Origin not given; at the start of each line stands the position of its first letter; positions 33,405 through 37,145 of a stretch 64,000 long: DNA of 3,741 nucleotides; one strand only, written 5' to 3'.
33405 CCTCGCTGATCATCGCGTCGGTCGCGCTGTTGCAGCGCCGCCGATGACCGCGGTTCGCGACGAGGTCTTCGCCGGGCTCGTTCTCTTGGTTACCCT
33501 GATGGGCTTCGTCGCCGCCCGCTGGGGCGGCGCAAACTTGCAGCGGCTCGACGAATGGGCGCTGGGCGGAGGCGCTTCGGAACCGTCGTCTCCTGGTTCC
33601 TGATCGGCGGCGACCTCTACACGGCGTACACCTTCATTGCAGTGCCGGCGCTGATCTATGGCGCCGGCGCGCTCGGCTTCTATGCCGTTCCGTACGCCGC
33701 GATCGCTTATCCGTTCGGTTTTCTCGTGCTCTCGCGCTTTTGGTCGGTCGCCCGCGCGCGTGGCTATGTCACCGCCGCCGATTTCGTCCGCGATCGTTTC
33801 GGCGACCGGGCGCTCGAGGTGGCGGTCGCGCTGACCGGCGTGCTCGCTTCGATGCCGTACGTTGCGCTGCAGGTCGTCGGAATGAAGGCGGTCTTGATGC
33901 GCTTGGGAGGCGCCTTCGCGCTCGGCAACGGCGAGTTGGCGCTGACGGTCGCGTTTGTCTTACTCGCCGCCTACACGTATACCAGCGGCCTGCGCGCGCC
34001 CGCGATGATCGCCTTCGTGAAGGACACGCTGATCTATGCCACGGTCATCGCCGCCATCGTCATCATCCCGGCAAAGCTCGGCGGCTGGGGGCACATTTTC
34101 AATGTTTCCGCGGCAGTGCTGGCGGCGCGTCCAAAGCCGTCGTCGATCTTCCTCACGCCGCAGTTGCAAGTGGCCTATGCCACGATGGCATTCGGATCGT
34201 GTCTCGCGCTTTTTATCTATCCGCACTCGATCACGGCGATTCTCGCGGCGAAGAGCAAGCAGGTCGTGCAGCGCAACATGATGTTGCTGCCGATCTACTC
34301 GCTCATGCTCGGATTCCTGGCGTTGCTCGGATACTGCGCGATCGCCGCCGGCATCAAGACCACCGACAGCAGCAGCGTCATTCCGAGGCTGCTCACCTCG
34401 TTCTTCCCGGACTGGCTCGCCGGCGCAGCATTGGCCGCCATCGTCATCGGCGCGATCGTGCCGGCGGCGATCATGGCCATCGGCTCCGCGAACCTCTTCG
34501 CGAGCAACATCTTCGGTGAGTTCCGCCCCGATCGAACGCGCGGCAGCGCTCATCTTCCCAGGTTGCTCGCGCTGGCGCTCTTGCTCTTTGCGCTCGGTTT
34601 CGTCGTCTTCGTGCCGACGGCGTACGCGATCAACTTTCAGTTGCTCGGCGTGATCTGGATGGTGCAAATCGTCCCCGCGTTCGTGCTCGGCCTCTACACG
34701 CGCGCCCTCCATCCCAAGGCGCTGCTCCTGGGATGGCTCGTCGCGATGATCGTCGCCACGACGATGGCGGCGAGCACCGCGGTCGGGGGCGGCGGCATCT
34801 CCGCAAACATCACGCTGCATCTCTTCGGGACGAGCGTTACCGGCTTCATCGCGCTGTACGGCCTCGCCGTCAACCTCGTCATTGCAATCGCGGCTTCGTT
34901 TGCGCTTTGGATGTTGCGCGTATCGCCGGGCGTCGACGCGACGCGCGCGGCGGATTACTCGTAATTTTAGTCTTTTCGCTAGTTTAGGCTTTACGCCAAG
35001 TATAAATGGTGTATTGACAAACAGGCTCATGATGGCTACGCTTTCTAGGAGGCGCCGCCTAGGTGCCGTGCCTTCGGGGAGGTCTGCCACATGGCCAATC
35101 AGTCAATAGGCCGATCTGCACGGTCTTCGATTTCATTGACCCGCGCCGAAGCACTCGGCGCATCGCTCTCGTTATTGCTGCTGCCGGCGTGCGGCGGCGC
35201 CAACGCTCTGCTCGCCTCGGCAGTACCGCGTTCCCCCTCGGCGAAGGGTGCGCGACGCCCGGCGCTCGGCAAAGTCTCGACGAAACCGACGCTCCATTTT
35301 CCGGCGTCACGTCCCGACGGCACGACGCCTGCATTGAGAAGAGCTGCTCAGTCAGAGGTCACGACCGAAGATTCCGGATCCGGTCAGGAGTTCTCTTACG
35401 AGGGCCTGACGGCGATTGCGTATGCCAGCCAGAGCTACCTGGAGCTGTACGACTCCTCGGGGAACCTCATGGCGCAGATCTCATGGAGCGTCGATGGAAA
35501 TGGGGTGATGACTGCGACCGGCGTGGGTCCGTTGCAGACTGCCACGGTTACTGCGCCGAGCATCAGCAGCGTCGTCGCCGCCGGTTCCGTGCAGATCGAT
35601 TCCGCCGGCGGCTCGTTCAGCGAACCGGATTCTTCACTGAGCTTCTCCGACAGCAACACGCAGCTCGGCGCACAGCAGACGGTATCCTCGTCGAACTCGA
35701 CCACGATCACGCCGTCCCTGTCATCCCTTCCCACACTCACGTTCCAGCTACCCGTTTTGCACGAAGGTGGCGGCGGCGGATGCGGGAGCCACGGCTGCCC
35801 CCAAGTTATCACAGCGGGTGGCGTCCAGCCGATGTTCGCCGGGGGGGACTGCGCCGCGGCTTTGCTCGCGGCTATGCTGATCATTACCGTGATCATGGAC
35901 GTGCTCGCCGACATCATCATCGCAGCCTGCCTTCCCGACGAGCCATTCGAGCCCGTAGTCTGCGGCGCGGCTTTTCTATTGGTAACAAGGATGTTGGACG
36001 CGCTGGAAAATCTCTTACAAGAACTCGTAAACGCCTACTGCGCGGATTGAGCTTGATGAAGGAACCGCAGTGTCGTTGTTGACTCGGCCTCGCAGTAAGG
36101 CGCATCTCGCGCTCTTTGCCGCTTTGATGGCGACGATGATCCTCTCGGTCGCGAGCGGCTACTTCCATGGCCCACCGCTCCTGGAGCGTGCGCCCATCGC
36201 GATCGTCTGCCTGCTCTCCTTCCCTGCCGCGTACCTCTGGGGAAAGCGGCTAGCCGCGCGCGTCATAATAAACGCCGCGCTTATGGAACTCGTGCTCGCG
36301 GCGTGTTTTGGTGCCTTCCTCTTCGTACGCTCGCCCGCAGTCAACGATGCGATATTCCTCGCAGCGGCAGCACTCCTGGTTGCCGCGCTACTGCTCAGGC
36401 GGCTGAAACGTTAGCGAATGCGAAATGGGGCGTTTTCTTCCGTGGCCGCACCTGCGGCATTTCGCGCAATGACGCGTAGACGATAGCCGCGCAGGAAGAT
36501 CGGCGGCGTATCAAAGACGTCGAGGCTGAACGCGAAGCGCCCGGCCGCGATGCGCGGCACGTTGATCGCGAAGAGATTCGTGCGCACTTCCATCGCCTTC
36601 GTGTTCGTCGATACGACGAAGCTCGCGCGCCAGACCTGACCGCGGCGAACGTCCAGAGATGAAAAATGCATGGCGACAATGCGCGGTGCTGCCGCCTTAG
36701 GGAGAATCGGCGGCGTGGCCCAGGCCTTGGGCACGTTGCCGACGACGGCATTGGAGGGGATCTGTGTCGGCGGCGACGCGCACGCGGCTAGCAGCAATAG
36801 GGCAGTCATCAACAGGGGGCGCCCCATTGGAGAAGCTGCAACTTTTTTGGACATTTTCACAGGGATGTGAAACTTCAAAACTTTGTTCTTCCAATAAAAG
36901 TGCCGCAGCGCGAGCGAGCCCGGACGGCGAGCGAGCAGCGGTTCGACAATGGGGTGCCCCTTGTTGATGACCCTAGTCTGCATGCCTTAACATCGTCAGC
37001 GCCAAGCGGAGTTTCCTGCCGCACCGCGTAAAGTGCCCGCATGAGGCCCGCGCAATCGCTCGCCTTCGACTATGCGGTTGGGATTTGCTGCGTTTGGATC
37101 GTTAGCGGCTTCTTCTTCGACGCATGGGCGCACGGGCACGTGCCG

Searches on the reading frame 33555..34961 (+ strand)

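Call 17: search_protein_families(library=pfam, proteins=[window:33555-34961:+])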
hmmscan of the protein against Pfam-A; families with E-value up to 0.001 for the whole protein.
window:33555-34961:+ (469 aa): 1 family
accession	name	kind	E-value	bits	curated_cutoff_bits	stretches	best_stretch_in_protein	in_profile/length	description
PF00474.23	SSF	-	1.8e-14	53.9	22.8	1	6-375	6-375/406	Sodium:solute symporter family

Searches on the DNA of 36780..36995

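Call 56: search_rna_families(source=window, start=36780, end=36995, threshold=evalue, max_evalue=10)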
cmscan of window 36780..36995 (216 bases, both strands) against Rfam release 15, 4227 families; matches with E-value up to 10: 2.
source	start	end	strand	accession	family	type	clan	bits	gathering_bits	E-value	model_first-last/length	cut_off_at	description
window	36809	36849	-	RF04218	HCV_5BSL1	Cis-reg;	-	16.1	44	0.33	1-47/47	no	Hepatitis C virus stem-loop I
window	36780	36890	+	RF04320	RsmV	Gene; sRNA;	CL00106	9.5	100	1.1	85-196/196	5'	RsmV RNA family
